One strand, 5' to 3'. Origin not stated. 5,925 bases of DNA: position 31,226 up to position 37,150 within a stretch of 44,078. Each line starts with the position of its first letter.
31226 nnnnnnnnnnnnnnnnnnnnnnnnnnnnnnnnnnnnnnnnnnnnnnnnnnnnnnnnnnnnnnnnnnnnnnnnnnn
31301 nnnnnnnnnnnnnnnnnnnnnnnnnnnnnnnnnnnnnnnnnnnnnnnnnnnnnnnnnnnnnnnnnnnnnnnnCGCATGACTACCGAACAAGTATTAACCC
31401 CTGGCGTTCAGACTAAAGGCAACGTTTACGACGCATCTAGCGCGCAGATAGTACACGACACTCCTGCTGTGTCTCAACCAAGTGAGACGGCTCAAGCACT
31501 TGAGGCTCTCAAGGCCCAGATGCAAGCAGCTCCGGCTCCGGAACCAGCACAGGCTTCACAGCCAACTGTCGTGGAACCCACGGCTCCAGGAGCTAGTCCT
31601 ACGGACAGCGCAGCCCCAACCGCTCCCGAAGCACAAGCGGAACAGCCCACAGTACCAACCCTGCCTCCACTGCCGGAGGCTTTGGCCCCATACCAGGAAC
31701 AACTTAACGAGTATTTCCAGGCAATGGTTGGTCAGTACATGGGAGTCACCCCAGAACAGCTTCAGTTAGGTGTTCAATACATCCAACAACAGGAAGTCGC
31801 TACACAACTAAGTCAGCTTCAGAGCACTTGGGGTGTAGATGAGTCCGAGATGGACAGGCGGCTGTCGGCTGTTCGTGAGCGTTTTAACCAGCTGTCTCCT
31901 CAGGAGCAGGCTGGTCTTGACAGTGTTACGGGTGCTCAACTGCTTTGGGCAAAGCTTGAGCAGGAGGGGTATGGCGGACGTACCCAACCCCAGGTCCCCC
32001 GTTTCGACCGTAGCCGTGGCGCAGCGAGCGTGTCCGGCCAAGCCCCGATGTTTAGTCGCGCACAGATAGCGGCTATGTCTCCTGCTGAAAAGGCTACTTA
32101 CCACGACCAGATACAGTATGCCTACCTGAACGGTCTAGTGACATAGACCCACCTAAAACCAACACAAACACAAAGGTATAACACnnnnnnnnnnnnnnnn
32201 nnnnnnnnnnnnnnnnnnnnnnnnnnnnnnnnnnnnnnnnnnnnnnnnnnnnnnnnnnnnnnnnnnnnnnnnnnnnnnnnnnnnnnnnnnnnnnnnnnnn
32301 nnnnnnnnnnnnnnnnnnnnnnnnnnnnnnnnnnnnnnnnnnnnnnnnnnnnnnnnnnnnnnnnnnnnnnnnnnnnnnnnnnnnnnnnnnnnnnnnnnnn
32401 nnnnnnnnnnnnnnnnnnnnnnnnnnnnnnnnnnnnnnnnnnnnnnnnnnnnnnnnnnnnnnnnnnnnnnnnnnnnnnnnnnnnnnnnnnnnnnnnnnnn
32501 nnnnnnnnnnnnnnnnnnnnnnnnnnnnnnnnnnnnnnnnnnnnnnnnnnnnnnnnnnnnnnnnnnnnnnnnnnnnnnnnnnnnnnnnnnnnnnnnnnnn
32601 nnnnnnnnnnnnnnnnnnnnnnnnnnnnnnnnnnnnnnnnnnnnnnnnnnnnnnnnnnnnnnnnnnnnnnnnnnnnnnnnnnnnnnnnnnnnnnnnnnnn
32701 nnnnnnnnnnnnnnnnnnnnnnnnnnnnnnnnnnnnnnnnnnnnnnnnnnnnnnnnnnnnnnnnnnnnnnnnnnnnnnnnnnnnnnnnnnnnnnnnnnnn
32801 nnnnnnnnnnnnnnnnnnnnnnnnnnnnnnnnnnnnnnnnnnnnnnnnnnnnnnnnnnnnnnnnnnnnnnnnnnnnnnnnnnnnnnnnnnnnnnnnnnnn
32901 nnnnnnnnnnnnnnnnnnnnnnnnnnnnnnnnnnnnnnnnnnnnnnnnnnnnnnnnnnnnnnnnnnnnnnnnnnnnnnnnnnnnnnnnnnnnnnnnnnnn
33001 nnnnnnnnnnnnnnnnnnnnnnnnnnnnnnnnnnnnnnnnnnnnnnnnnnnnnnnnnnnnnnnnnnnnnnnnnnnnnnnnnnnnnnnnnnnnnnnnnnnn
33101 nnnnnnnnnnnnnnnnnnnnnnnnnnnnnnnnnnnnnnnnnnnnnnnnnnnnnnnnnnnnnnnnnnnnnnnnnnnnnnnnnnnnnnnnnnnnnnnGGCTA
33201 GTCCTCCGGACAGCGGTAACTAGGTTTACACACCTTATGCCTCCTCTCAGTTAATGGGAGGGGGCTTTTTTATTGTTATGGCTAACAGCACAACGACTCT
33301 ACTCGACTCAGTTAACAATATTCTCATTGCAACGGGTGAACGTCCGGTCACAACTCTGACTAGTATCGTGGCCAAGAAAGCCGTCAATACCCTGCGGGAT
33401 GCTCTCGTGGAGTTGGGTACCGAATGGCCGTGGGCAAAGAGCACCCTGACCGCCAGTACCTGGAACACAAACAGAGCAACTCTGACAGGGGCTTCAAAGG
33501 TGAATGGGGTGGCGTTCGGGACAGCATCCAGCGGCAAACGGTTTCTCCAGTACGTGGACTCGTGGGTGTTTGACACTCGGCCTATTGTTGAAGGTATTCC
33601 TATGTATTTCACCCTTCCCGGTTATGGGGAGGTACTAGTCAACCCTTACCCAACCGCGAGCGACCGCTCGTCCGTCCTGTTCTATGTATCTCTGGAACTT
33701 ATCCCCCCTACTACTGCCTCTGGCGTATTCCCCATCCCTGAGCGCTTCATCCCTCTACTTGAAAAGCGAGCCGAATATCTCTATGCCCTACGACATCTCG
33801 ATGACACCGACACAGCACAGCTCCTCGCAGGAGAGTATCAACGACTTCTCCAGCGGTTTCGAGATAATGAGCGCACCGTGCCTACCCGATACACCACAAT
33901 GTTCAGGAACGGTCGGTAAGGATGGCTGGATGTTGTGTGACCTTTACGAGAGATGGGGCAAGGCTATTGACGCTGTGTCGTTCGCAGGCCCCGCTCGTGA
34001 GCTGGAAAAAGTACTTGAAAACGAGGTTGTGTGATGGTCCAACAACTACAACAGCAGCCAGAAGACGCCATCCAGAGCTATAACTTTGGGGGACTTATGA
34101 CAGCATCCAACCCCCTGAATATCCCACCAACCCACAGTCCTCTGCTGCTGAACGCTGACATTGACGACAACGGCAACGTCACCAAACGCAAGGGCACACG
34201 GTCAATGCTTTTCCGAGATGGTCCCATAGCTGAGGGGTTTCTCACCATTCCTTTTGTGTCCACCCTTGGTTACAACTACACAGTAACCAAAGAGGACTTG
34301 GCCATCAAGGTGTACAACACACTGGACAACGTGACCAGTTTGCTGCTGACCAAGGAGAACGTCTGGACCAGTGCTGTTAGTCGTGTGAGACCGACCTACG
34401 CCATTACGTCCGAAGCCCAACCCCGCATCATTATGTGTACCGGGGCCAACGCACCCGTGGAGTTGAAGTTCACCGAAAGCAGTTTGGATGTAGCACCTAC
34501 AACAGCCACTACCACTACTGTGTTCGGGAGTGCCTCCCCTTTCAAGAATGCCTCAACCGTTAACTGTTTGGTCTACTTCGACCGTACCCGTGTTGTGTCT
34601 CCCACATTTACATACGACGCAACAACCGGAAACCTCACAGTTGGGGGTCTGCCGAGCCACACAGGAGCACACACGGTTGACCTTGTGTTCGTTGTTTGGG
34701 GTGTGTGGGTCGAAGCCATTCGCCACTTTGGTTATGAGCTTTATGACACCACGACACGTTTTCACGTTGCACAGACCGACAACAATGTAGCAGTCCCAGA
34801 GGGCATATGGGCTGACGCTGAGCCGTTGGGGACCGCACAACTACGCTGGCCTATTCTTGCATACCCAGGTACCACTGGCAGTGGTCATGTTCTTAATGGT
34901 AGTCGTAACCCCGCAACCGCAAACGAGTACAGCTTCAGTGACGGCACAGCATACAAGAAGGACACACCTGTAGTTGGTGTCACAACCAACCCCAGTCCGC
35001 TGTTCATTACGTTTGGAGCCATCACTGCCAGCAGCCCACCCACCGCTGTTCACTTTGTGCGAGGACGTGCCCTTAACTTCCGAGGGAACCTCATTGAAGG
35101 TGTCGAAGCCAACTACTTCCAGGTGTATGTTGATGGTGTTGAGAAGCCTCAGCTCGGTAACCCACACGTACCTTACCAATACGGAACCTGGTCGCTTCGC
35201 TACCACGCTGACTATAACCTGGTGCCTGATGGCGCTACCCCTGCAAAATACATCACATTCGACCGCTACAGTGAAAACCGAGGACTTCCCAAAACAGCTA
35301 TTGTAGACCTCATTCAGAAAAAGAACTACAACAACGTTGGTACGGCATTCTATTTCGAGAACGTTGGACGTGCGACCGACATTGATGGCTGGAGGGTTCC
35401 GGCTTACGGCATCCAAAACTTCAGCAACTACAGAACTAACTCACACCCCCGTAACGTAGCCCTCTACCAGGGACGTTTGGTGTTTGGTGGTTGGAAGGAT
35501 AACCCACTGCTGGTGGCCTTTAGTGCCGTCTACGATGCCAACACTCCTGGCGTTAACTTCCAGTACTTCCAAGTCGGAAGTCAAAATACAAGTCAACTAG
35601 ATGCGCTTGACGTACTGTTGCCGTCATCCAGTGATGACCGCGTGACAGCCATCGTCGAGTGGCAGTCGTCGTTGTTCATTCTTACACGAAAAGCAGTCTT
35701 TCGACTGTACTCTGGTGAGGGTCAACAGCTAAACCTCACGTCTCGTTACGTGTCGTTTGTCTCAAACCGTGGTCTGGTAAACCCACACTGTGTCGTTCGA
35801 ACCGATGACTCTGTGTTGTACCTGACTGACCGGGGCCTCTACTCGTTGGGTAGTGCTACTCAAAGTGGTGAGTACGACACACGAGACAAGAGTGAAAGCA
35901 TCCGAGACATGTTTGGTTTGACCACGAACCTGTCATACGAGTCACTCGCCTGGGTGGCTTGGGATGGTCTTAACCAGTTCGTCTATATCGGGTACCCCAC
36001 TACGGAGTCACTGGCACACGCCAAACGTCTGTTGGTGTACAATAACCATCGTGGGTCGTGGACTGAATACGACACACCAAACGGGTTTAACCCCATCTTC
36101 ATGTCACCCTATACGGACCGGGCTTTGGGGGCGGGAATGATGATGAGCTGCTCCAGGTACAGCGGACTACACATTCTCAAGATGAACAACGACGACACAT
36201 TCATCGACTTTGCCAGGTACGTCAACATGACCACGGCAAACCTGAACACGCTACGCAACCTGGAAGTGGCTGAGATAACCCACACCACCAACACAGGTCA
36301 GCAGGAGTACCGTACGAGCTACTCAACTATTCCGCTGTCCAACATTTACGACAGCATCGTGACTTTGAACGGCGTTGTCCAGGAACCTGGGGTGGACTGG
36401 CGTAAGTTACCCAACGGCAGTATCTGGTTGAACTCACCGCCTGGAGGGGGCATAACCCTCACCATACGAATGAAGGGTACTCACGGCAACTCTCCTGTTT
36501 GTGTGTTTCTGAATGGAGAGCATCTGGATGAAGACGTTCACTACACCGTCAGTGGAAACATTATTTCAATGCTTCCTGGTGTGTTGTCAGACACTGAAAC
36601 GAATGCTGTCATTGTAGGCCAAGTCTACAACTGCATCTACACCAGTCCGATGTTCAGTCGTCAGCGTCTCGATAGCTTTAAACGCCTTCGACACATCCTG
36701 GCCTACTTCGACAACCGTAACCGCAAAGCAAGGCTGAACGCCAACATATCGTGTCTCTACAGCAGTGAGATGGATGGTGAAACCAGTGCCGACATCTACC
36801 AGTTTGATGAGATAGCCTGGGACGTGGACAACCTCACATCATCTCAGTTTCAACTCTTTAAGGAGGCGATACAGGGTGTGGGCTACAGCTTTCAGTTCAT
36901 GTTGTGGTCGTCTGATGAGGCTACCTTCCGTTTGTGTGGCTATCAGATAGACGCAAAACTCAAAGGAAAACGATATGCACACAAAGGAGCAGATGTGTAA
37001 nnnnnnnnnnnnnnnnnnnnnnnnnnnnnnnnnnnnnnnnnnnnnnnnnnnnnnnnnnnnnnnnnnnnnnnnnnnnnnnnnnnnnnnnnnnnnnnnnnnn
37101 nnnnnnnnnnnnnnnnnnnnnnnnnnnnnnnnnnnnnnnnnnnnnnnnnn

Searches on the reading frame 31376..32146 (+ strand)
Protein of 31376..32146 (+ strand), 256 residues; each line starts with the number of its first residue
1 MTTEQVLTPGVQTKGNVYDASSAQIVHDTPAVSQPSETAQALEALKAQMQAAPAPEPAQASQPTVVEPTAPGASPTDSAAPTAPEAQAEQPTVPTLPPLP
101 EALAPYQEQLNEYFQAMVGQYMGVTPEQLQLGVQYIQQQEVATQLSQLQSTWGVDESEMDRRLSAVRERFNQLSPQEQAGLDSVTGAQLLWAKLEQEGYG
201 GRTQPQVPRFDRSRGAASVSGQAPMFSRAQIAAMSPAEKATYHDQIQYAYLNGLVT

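Call 23: search_protein_families(library=phrogs, max_evalue=0.00001, proteins=[window:31376-32146:+])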
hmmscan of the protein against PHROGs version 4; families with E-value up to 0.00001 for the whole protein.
window:31376-32146:+ (256 aa): 1 family
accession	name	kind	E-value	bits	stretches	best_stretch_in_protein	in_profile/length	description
phrog_19777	-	head and packaging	9e-22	78.8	1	75-255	70-245/249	head scaffolding protein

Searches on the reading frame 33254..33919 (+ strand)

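Call 23: search_protein_families(library=phrogs, max_evalue=0.00001, proteins=[window:33254-33919:+])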
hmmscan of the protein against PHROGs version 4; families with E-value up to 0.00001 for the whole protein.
window:33254-33919:+ (221 aa): 1 family
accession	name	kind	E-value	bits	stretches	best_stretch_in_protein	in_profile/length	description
phrog_10775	-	tail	2.8e-29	103.5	1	12-218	2-233/237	tail protein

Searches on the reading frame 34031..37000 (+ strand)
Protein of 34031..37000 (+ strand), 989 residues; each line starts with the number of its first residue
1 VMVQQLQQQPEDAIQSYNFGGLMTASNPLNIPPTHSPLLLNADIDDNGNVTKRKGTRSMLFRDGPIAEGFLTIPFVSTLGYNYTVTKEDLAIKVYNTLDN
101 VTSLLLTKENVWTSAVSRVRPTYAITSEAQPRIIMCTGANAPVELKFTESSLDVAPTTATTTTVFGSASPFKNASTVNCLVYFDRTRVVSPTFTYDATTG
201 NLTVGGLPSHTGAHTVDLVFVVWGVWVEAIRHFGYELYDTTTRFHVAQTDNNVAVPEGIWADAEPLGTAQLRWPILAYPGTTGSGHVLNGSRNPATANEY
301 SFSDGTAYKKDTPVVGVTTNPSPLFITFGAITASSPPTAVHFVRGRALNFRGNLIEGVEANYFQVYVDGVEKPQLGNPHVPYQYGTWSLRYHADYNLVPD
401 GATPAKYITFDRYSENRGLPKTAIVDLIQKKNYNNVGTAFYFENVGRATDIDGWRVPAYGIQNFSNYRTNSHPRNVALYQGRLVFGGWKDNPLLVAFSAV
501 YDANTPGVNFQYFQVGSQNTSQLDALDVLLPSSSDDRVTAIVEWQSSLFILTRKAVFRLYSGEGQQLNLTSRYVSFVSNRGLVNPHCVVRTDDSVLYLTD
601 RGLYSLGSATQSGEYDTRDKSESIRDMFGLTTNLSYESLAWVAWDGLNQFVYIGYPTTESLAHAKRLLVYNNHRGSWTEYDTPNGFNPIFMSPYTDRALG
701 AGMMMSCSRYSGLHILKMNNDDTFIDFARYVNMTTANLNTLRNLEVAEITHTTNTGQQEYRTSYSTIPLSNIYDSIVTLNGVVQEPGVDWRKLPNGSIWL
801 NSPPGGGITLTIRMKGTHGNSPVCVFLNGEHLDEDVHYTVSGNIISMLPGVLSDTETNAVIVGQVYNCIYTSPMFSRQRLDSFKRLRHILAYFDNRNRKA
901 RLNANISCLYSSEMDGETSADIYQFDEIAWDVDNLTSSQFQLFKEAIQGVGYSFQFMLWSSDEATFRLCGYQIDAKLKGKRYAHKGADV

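Call 6: search_protein_families(library=pfam, max_evalue=0.01, proteins=[window:34031-37000:+])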
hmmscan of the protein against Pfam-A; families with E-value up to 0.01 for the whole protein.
window:34031-37000:+ (989 aa): 0 families

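Call 7: search_protein_families(library=phrogs, max_evalue=0.001, proteins=[window:34031-37000:+])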
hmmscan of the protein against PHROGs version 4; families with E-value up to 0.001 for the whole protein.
window:34031-37000:+ (989 aa): 5 families
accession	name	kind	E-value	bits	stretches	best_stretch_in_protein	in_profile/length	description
phrog_21185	-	tail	1.2e-221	739.7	1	4-984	10-1036/1038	tail protein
phrog_3287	-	head and packaging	1.7e-13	51.3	1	466-685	142-349/524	virion structural protein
phrog_8094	-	tail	4.5e-09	35.8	1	538-622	398-481/769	tail appendage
phrog_376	-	tail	1.9e-07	30.9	1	461-619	292-436/712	tail protein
phrog_578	-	connector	4.1e-05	23.3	1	511-601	161-251/486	head closure Hc3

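Call 34: search_solved_structures(query=window:34031-37000:+, max_evalue=0.01)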
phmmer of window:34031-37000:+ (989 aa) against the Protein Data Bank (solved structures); distinct sequences matched with E-value up to 0.01: 1.
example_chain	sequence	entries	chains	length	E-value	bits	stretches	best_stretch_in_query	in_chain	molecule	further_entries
9k09_U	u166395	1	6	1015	6.9e-164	550.4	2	10-897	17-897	Tail tubular protein B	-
